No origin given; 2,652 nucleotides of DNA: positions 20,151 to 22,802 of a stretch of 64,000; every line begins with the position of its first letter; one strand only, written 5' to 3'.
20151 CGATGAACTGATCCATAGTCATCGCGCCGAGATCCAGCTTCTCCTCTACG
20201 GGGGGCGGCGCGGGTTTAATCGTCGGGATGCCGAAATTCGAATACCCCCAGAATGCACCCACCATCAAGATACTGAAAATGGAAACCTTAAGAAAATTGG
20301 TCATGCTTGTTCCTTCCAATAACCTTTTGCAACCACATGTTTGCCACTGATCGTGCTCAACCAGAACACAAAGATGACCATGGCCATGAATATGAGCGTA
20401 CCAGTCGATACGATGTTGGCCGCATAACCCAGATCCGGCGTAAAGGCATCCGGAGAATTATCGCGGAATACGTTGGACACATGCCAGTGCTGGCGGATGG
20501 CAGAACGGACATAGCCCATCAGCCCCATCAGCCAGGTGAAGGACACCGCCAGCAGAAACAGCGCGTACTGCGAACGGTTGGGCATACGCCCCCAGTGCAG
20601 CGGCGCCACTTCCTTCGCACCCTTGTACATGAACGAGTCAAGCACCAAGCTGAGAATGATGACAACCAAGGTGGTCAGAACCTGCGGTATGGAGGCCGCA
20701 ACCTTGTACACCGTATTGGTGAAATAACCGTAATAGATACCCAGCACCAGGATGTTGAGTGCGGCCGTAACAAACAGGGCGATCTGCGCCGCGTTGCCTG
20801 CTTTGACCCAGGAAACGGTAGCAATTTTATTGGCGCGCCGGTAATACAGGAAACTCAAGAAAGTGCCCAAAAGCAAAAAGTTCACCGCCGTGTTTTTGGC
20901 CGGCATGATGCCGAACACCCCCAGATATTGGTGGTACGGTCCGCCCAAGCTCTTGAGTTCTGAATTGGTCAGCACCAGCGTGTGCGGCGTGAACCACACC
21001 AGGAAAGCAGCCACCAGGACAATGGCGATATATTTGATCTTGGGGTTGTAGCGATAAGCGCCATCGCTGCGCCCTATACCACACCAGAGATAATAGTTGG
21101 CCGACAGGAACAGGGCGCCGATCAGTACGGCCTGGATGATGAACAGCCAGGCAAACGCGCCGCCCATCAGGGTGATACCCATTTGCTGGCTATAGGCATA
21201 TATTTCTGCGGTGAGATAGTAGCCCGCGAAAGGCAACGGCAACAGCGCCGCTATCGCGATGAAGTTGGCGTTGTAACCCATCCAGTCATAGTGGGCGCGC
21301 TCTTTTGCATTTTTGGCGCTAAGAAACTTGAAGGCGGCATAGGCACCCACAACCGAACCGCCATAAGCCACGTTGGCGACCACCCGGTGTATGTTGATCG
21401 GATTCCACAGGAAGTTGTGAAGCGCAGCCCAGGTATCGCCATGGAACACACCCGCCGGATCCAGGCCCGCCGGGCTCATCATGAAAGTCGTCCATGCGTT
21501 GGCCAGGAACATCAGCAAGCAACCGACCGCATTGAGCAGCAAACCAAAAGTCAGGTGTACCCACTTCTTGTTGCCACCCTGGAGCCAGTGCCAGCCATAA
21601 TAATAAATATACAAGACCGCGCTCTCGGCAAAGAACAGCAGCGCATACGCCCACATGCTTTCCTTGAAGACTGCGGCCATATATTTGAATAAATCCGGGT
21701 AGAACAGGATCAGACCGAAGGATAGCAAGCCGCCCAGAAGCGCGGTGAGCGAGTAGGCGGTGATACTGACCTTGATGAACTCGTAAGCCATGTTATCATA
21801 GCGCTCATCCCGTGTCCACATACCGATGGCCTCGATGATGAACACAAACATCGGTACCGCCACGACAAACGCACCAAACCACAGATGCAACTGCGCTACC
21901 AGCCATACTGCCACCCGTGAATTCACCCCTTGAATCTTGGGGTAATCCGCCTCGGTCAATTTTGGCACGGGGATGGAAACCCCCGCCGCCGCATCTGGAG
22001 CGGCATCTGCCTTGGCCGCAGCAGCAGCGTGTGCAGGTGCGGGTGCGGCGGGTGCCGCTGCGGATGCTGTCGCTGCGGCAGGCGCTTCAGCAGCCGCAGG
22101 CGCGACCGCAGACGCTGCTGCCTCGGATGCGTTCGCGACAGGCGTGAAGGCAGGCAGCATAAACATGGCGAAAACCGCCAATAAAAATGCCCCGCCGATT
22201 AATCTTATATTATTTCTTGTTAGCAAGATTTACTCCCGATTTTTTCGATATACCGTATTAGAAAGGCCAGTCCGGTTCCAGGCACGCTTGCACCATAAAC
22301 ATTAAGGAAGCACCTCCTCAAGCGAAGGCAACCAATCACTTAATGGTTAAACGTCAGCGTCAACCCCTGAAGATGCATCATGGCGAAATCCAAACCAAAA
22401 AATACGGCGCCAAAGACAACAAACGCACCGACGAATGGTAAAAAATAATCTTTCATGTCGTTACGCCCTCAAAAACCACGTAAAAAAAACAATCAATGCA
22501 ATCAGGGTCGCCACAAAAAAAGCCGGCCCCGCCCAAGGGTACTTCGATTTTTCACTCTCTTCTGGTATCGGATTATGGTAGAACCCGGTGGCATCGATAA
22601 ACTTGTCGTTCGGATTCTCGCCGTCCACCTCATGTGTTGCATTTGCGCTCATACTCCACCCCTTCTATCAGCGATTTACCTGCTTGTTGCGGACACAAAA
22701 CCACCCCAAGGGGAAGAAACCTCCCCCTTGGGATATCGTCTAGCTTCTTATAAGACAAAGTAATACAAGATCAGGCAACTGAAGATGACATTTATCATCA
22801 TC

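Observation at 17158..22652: CydA-like 'bd-like' membrane protein without CydB, operonic with five haem c domains and an EB_dh (NxrC/EbdC-type) domain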

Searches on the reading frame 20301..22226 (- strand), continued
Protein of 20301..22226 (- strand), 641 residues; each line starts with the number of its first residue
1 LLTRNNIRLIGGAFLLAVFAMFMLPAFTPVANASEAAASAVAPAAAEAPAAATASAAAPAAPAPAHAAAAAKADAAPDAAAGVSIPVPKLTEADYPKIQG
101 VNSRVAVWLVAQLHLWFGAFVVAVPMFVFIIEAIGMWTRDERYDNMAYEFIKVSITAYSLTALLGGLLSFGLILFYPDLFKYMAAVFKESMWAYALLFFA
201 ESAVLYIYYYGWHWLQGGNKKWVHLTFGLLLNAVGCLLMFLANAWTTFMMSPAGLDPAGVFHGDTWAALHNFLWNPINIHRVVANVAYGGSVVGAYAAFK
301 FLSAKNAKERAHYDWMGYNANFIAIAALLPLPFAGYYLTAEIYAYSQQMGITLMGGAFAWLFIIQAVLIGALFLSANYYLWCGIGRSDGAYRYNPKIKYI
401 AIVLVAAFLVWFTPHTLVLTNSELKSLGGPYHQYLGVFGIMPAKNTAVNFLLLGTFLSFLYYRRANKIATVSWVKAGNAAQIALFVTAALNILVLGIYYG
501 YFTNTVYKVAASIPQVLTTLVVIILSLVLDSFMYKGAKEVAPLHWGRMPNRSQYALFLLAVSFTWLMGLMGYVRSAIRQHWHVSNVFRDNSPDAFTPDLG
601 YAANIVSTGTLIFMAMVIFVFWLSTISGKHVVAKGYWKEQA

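Call 93: fold_search(model_id=the predicted structure, library=pdb)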
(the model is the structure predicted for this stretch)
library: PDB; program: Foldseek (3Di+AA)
matches with E <= 10: 576; with E <= 0.001: 10
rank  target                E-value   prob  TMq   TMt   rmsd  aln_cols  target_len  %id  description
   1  7oy2_C                5.5e-09  1.00  0.39  0.54  20.1       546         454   16  High resolution structure of cytochrome bd-II oxidase from E. coli (released 2021-12-15)
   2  7ose_A                3.3e-08  1.00  0.44  0.54  19.3       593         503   15  cytochrome bd-II type oxidase with bound aurachin D (released 2021-11-17)
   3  6rx4_A                3.7e-08  1.00  0.43  0.56  20.3       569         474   14  THE STRUCTURE OF BD OXIDASE FROM ESCHERICHIA COLI (released 2019-11-20)
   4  6rko_A                6.9e-08  1.00  0.39  0.55  21.9       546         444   14  Cryo-EM structure of the E. coli cytochrome bd-I oxidase at 2.68 A resolution (released 2019-10-16)
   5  9fka_A                6.3e-07  1.00  0.42  0.57  13.9       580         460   15  Cryo-EM structure of the reduced cytochrome bd oxidase from M. tuberculosis (released 2025-02-12)
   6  7nkz_A                7.1e-07  1.00  0.45  0.62  11.3       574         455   13  Cryo-EM structure of the cytochrome bd oxidase from M. tuberculosis at 2.5 A resolution (released 2021-09-22)
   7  8b4o_A                9.9e-07  1.00  0.40  0.55  16.3       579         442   13  Cryo-EM structure of cytochrome bd oxidase from C. glutamicum (released 2022-12-28)
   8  9r2g_A                1.5e-06  1.00  0.36  0.59  18.0       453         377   18  Cytochrome bd II oxidase qOR-2 type from Mycobacterium smegmatis (released 2026-03-04)
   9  7d5i_A                3.0e-06  1.00  0.44  0.61  10.4       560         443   14  Structure of Mycobacterium smegmatis bd complex in the apo-form. (released 2021-06-23)
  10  5doq_A                1.3e-05  1.00  0.37  0.54  19.9       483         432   14  The structure of bd oxidase from Geobacillus thermodenitrificans (released 2016-05-04)
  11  7oy2_B                8.2e-03  1.00  0.25  0.39  20.4       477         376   12  High resolution structure of cytochrome bd-II oxidase from E. coli (released 2021-12-15)
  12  9j3m_A                1.1e-02  0.60  0.14  0.18  26.8       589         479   11  ADP/Pi bound Arabidopsis ATP/ADP translocator AtNTT1 (released 2025-03-19)
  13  9fka_B                1.6e-02  1.00  0.29  0.49  22.0       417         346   11  Cryo-EM structure of the reduced cytochrome bd oxidase from M. tuberculosis (released 2025-02-12)
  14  5doq_B                2.4e-02  1.00  0.28  0.50  19.1       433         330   10  The structure of bd oxidase from Geobacillus thermodenitrificans (released 2016-05-04)
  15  7nkz_B                2.5e-02  1.00  0.28  0.48  21.1       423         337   10  Cryo-EM structure of the cytochrome bd oxidase from M. tuberculosis at 2.5 A resolution (released 2021-09-22)
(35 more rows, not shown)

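Call 101: list_cluster_members(proteins=[P0244, P0245, P0246, P0250, P0256, P0265, P0268, P0282, P0289, P0303])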
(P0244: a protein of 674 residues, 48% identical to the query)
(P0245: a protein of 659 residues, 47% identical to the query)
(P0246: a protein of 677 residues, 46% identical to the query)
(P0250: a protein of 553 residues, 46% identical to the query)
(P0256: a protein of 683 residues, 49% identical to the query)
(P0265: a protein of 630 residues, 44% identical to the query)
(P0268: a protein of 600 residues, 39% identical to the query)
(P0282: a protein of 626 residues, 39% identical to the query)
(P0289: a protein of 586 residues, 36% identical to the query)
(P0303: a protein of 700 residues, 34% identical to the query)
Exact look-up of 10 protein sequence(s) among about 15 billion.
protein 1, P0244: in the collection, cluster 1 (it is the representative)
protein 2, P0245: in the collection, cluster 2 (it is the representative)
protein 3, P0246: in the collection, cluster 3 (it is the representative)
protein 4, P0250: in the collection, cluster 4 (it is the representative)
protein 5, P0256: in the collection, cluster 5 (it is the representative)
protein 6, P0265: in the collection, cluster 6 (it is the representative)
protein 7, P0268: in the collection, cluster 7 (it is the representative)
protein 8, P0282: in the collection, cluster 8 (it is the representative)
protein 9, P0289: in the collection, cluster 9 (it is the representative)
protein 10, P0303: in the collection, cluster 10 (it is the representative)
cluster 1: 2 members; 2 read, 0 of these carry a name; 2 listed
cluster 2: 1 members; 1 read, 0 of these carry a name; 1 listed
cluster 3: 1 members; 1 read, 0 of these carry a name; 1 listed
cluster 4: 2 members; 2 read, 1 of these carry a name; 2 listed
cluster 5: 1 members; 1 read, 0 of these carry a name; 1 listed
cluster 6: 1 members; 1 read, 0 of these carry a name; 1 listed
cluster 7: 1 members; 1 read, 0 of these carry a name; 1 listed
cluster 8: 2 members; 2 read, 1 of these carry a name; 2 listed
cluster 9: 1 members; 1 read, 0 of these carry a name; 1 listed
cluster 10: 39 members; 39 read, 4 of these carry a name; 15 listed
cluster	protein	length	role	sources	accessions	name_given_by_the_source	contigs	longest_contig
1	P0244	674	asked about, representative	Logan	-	-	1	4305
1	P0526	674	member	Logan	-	-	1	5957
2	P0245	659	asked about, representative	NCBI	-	-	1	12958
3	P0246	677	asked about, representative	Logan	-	-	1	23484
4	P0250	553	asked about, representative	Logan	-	-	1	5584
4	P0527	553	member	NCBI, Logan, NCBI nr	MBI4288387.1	MAG: cytochrome ubiquinol oxidase subunit I [Chloroflexi bacterium] | cytochrome ubiquinol oxidase subunit I [Chloroflexota bacterium]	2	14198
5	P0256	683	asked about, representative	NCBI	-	-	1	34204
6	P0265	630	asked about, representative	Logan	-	-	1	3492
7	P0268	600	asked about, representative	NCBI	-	-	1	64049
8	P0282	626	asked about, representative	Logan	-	-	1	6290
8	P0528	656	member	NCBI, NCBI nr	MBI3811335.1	MAG: cytochrome ubiquinol oxidase subunit I [Nitrospirae bacterium] | cytochrome ubiquinol oxidase subunit I [Nitrospirota bacterium]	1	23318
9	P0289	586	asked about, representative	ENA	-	-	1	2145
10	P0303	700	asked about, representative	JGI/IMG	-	-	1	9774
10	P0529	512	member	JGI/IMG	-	cytochrome bd-type quinol oxidase subunit 1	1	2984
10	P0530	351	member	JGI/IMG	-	cytochrome bd-type quinol oxidase subunit 1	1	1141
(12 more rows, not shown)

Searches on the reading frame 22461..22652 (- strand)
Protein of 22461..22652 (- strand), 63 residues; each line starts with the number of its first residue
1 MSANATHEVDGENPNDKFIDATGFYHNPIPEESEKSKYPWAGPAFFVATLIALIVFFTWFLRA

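Call 4: search_protein_families(library=pfam, proteins=[window:22461-22652:-], max_evalue=0.01)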
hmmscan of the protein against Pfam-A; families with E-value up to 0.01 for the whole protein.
window:22461-22652:- (63 aa): 0 families

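Call 5: search_protein_families(library=ncbifam, proteins=[window:22461-22652:-], max_evalue=0.01)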
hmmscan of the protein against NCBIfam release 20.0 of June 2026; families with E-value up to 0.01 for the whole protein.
window:22461-22652:- (63 aa): 0 families
